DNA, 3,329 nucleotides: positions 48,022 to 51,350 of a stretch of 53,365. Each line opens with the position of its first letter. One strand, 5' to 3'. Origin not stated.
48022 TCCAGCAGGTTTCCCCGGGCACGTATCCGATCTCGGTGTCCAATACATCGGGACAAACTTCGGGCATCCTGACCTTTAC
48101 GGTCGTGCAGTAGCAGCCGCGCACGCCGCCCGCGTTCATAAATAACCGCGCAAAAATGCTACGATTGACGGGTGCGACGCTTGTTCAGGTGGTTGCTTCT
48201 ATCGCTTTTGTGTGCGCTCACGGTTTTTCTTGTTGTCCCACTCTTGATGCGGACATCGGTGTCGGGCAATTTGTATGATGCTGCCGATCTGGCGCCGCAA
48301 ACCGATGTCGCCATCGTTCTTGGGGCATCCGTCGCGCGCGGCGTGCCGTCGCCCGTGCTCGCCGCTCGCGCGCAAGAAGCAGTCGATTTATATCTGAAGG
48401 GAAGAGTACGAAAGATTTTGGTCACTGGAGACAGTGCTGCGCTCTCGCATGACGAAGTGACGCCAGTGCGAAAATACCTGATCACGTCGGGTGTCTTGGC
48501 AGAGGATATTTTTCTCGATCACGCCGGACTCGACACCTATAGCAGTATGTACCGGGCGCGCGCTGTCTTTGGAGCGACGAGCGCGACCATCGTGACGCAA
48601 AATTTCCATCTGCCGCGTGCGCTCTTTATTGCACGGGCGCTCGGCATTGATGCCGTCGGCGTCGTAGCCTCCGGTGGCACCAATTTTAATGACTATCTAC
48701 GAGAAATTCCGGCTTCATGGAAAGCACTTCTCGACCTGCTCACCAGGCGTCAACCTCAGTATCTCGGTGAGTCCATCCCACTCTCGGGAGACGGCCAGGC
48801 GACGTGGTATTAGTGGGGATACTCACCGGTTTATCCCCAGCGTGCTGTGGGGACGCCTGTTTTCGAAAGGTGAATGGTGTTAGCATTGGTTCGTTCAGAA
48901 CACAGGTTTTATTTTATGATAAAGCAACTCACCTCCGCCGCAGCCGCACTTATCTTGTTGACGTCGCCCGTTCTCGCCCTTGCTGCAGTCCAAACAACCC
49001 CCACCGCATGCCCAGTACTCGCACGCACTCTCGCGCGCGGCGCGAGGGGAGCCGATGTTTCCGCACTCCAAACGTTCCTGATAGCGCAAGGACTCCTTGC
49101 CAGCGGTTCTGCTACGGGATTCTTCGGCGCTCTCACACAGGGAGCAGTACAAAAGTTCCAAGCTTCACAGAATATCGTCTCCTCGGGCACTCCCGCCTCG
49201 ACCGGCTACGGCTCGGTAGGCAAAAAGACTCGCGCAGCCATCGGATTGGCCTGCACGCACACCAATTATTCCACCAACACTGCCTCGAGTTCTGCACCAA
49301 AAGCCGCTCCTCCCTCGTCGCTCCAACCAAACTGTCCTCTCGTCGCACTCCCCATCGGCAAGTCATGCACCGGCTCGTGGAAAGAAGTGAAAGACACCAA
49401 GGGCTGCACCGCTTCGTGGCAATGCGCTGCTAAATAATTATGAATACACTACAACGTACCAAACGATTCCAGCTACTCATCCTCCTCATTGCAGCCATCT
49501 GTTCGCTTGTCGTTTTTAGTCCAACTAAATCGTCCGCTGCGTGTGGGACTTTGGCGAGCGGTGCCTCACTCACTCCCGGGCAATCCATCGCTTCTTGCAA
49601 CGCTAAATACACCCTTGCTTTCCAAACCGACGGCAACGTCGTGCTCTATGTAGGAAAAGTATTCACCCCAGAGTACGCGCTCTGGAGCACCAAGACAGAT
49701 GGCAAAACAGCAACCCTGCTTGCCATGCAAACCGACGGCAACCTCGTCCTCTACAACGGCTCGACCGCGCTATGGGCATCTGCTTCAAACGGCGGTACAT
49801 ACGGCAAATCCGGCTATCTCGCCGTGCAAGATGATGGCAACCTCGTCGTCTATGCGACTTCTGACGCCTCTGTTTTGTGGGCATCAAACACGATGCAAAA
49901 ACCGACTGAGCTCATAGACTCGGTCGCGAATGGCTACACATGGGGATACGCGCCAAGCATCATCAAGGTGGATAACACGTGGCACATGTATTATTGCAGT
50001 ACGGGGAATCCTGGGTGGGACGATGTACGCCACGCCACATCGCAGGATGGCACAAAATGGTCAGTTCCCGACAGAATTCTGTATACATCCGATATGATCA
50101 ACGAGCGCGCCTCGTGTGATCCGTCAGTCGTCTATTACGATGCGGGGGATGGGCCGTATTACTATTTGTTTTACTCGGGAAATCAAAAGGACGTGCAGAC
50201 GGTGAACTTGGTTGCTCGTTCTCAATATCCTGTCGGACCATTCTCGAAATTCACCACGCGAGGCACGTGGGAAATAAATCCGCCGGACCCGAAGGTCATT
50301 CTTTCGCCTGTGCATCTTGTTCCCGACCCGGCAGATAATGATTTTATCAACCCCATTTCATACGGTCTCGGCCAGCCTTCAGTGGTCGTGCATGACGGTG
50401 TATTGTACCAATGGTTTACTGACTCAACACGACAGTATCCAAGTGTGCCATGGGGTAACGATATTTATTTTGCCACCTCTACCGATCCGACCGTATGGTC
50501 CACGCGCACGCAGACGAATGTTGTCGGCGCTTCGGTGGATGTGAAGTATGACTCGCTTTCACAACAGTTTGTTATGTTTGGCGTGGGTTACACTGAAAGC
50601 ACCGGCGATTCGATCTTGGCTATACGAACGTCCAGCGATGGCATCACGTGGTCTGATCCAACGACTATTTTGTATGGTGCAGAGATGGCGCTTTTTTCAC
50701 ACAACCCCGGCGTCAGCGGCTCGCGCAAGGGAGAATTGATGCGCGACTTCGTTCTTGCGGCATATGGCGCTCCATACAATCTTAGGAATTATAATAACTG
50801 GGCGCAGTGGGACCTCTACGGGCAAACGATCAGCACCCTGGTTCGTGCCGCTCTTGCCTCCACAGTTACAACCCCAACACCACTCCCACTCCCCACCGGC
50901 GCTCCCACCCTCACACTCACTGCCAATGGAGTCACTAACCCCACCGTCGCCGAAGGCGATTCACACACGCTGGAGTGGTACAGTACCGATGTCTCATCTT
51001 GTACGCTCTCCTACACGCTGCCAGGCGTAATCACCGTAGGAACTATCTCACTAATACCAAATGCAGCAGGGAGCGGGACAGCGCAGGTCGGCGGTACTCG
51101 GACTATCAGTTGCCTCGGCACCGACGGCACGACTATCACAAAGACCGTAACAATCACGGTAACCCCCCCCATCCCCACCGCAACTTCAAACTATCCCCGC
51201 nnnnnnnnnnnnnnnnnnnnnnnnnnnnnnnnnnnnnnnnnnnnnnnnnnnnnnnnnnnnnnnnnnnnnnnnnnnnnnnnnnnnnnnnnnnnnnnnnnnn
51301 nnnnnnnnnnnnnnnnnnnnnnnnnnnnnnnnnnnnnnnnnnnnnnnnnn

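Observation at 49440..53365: Giant secreted lectin / beta-propeller / IPT-repeat protein that the ORF track does not list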

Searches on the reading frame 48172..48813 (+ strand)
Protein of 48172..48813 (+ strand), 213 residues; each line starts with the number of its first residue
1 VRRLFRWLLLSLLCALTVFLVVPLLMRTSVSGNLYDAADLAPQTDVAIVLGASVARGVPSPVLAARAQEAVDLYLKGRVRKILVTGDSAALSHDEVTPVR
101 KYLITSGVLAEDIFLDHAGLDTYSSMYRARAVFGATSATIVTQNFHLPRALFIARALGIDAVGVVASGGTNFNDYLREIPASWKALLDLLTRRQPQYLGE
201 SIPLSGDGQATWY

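Call 9: search_protein_families(library=pfam, proteins=[window:48172-48813:+], max_evalue=0.01)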
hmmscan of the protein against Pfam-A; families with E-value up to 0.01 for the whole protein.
window:48172-48813:+ (213 aa): 1 family
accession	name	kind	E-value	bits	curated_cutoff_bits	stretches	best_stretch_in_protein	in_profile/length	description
PF02698.23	DUF218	-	5.9e-23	81.7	27.6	1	45-164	1-105/133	DUF218 domain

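Call 38: find_encoding_contigs(protein=window:48172-48813:+, flank=10000, max_places=6)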
Protein window:48172-48813:+ (213 aa): 7 contigs read that carry it; 2 places shown.
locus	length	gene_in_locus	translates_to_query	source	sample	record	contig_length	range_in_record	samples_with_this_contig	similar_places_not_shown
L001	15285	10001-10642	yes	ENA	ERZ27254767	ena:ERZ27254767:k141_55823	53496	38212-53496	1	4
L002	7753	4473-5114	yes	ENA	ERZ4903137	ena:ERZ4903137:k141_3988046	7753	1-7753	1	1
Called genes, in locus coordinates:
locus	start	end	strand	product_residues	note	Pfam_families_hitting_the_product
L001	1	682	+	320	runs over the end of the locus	PF01018:GTP1_OBG, PF01926:MMR_HSR1, PF02421:FeoB_N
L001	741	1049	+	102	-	PF05973:Gp49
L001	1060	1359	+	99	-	PF13744:HTH_37, PF13560:HTH_31, PF01381:HTH_3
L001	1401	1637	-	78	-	-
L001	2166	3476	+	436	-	PF00270:DEAD, PF00271:Helicase_C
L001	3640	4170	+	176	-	-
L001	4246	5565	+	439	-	PF05977:MFS_3, PF07690:MFS_1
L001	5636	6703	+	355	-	PF18911:PKD_4 (weak)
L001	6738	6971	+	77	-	-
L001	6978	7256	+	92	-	PF05016:ParE_toxin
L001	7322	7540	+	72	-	-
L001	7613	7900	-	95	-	PF05016:ParE_toxin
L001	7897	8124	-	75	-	-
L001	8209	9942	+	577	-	PF01471:PG_binding_1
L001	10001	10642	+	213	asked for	PF02698:DUF218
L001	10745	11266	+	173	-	PF01471:PG_binding_1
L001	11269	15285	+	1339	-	?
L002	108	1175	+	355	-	PF18911:PKD_4 (weak)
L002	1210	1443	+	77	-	-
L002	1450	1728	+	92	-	PF05016:ParE_toxin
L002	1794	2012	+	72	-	-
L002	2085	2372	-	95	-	PF05016:ParE_toxin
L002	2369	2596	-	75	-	-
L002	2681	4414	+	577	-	PF01471:PG_binding_1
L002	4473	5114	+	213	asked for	PF02698:DUF218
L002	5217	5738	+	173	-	PF01471:PG_binding_1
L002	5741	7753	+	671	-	?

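Call 65: find_homologous_proteins(query=L001:14386-15285:+, max_evalue=1e-10)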
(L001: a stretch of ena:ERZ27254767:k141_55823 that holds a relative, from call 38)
Query L001:14386-15285:+ (300 aa): 18 proteins with E <= 1e-10 among 8000 candidates.
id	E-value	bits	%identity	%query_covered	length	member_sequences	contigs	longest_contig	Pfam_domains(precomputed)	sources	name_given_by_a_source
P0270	5.3e-82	294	64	82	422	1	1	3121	PF01833.31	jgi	-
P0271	9.7e-22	96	32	86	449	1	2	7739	PF01833.31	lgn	-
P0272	3.8e-20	91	34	78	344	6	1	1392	PF01833.31,PF20144.6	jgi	jgi:hypothetical protein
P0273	2.3e-19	88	39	65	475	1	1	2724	PF01833.31,PF20144.6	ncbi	-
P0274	1.0e-17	83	33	71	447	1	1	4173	PF01833.31,PF20144.6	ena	-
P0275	2.3e-16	78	38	69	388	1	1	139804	PF16400.12,PF01833.31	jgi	jgi:hypothetical protein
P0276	4.1e-15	74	39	49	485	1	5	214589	PF24328.3,PF01833.31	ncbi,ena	-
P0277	3.3e-14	71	36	80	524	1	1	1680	PF01833.31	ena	-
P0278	6.6e-14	70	32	71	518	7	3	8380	PF01833.31,PF20144.6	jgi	jgi:hypothetical protein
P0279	1.3e-13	69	32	72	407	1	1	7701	PF01833.31,PF13620.13,PF26111.1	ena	-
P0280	3.4e-13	68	44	28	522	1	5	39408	PF01833.31,PF20144.6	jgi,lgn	jgi:hypothetical protein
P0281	4.1e-13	68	34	66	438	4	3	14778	PF01833.31,PF20144.6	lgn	-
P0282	6.9e-13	67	35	85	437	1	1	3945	PF01833.31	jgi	jgi:hypothetical protein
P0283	2.7e-12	65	40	50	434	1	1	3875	PF01833.31,PF08308.18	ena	-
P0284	5.8e-12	64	34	68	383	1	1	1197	PF01833.31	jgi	jgi:hypothetical protein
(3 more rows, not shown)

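Call 68: find_encoding_contigs(protein=P0270, flank=5000, max_places=3)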
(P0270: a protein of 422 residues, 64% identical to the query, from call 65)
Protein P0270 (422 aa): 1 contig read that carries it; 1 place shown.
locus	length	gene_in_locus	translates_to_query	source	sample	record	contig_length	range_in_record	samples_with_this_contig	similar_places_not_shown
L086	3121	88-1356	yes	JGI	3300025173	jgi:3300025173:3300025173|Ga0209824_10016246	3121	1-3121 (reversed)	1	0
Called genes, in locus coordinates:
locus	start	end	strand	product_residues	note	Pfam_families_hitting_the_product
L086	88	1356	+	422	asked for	PF01833:TIG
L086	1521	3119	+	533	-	?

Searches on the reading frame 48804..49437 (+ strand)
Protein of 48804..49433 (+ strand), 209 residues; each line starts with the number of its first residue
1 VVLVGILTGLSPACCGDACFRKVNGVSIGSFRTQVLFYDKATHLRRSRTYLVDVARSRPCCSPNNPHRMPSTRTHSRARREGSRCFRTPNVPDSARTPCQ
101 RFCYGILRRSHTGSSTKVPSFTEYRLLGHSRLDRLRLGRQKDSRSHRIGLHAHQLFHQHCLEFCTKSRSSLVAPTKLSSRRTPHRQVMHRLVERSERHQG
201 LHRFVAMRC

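Call 9: search_protein_families(library=pfam, proteins=[window:48804-49433:+, window:48874-49437:+], max_evalue=0.01)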
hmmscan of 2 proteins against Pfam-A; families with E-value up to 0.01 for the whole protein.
window:48804-49433:+ (209 aa): 0 families

window:48874-49437:+ (187 aa): 1 family
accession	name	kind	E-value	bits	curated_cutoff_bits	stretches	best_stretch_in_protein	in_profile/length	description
PF01471.23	PG_binding_1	-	5.2e-09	36.6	23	1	58-105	1-47/57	Putative peptidoglycan binding domain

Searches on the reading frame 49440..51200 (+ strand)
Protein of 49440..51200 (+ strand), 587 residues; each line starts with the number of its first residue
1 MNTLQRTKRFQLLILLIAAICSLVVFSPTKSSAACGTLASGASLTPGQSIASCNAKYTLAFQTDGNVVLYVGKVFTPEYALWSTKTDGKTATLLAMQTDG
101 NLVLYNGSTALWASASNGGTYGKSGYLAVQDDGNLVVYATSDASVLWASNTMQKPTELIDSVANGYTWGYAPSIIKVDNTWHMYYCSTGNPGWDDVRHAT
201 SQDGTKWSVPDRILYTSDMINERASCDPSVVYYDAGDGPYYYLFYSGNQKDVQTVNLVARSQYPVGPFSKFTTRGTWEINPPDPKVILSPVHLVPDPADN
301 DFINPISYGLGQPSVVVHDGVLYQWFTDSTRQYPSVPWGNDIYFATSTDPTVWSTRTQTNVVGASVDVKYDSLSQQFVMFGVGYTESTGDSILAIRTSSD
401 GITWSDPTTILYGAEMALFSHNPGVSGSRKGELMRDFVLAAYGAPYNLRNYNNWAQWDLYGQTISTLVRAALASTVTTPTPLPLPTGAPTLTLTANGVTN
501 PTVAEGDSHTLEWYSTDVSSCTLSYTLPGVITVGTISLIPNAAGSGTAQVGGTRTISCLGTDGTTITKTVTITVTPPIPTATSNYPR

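Call 31: find_related_loci(query=window:49440-51200:+, collection=genome_contigs, flank=10000)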
Query window:49440-51200:+ (587 aa) in genome_contigs; peptide patterns used: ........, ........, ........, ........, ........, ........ (x = any residue, [..] = any of these).
20 stretches matched a pattern, but none encodes a relative of the query by tblastn (E <= 1e-3).

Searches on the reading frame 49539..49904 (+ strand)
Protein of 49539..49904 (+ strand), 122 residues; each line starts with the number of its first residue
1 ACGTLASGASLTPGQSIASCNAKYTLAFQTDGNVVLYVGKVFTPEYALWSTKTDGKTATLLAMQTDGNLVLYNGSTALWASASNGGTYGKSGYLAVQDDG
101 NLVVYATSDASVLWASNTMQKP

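Call 15: search_protein_families(library=pfam, proteins=[window:49539-49904:+], max_evalue=10)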
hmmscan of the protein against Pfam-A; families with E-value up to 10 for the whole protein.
seq(122 aa): 4 families
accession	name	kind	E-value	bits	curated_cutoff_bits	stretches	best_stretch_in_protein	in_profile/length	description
PF01453.30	B_lectin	-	4.9e-12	46.7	32.4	2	57-116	15-75/105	D-mannose binding lectin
PF08955.15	BofC_C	-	0.00068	20.1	21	1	90-106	9-25/74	BofC C-terminal domain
PF24018.1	DUF7331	-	0.0045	17.9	27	1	55-73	22-40/59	Family of unknown function (DUF7331)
PF19115.5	DUF5800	-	0.07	13.7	26.8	0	25-48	3-26/64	Family of unknown function (DUF5800)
